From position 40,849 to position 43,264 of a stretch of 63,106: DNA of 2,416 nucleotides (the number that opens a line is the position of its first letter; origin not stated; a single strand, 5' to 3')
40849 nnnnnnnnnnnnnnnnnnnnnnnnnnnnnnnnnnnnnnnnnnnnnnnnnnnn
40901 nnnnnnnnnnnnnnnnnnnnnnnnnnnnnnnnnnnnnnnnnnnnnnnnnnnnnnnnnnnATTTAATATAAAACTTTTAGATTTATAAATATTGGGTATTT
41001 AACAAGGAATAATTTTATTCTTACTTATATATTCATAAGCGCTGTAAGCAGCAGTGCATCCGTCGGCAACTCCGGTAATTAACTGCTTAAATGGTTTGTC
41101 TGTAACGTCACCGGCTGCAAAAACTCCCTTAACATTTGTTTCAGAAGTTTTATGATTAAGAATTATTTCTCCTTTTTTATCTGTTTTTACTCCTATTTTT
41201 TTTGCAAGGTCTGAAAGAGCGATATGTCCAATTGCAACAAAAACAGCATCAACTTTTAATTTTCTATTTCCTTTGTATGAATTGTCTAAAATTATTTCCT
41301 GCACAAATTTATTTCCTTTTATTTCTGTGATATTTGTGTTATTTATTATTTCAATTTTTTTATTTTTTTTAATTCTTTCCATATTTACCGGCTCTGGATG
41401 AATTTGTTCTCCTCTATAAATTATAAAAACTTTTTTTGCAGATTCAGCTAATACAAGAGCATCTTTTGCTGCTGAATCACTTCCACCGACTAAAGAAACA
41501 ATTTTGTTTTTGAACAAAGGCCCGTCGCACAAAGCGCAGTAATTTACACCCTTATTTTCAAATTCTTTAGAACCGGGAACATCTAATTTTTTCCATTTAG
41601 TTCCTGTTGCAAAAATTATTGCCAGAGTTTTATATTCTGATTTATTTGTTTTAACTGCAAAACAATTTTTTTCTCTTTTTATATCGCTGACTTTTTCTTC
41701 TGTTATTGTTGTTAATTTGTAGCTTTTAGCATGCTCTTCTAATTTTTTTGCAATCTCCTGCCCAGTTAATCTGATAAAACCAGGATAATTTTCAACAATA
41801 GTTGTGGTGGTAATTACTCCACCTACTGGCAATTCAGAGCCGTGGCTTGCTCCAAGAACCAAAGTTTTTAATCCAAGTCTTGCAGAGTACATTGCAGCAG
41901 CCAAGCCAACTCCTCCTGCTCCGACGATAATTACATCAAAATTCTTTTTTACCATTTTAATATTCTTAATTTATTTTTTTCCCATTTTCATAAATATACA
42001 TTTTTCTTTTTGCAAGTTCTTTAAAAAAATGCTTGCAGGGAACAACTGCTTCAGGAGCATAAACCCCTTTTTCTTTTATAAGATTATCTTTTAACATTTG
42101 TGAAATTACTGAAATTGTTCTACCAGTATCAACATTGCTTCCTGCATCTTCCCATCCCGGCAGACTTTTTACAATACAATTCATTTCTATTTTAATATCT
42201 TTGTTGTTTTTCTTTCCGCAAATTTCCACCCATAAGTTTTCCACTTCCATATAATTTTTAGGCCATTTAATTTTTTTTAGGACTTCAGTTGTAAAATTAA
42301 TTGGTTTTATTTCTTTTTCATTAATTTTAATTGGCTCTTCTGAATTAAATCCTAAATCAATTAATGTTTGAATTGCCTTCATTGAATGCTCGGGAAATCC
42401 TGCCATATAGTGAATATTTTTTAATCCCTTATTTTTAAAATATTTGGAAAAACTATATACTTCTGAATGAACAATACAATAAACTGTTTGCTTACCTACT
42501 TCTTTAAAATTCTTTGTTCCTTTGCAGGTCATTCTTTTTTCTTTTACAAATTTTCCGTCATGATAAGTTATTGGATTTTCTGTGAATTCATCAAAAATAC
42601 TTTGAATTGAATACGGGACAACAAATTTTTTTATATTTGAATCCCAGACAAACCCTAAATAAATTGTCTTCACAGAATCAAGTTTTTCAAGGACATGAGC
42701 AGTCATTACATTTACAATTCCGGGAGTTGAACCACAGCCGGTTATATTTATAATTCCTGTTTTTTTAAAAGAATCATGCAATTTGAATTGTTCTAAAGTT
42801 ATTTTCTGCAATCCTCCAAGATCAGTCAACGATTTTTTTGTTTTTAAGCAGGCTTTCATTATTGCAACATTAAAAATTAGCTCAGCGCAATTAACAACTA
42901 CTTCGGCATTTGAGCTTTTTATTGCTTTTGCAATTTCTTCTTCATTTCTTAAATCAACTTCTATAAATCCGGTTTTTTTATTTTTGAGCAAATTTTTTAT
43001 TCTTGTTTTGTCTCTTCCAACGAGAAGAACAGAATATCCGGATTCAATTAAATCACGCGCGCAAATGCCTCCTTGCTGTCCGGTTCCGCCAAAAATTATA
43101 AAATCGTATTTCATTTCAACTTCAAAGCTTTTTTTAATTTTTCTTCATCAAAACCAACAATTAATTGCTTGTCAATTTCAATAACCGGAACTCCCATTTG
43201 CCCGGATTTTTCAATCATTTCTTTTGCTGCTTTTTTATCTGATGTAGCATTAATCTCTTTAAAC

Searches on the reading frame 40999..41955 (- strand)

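Call 92: search_protein_families(library=pfam, proteins=[window:40999-41955:-], max_evalue=0.0001)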
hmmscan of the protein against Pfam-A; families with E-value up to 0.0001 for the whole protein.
window:40999-41955:- (318 aa): 9 families
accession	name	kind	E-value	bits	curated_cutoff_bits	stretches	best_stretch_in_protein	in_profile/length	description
PF07992.20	Pyr_redox_2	-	7.8e-41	140.8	26.1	1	6-297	1-289/291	Pyridine nucleotide-disulphide oxidoreductase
PF13738.12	Pyr_redox_3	-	3.6e-30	105.7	30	1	62-282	77-305/305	Pyridine nucleotide-disulphide oxidoreductase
PF00070.33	Pyr_redox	-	1.2e-11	45.4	22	1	156-222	5-78/82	Pyridine nucleotide-disulphide oxidoreductase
PF01266.30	DAO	-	3.9e-09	37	27.9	0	7-37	1-31/353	FAD dependent oxidoreductase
PF00890.30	FAD_binding_2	-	6.5e-07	29.3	20.4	0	7-35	1-29/414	FAD binding domain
PF03486.20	HI0933_like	-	9.1e-06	25.7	50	0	65-120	108-165/244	HI0933-like protein Rossmann domain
PF12831.13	FAD_oxidored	-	2.1e-05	24.4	27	1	7-82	1-77/416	FAD dependent oxidoreductase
PF01946.23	Thi4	-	6.2e-05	22.8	26.2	0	6-56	18-71/235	Thi4 family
PF01134.28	GIDA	-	6.3e-05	22.6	22.1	0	7-34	1-28/391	Glucose inhibited division protein A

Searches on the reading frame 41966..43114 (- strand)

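Call 92: search_protein_families(library=pfam, proteins=[window:41966-43114:-], max_evalue=0.0001)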
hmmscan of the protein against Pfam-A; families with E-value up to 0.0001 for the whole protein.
window:41966-43114:- (382 aa): 6 families
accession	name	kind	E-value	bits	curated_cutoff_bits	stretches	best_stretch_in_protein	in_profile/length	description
PF16653.10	Sacchrp_dh_C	-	1.4e-20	75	31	1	128-370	1-263/265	Saccharopine dehydrogenase C-terminal domain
PF03435.24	Sacchrp_dh_NADP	-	2.6e-12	47.6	25.1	1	6-122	2-127/129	Saccharopine dehydrogenase NADP binding domain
PF01370.27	Epimerase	-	7.2e-09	35.8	20.9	1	6-81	2-75/240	NAD dependent epimerase/dehydratase family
PF13460.12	NAD_binding_10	-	4.8e-08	33.5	27.2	1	9-76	1-68/184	NAD(P)H-binding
PF05368.20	NmrA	-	1.3e-07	32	27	1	5-70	5-72/298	NmrA-like family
PF16363.11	GDP_Man_Dehyd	-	1.5e-06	28.3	27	1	7-77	2-83/332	GDP-mannose 4,6 dehydratase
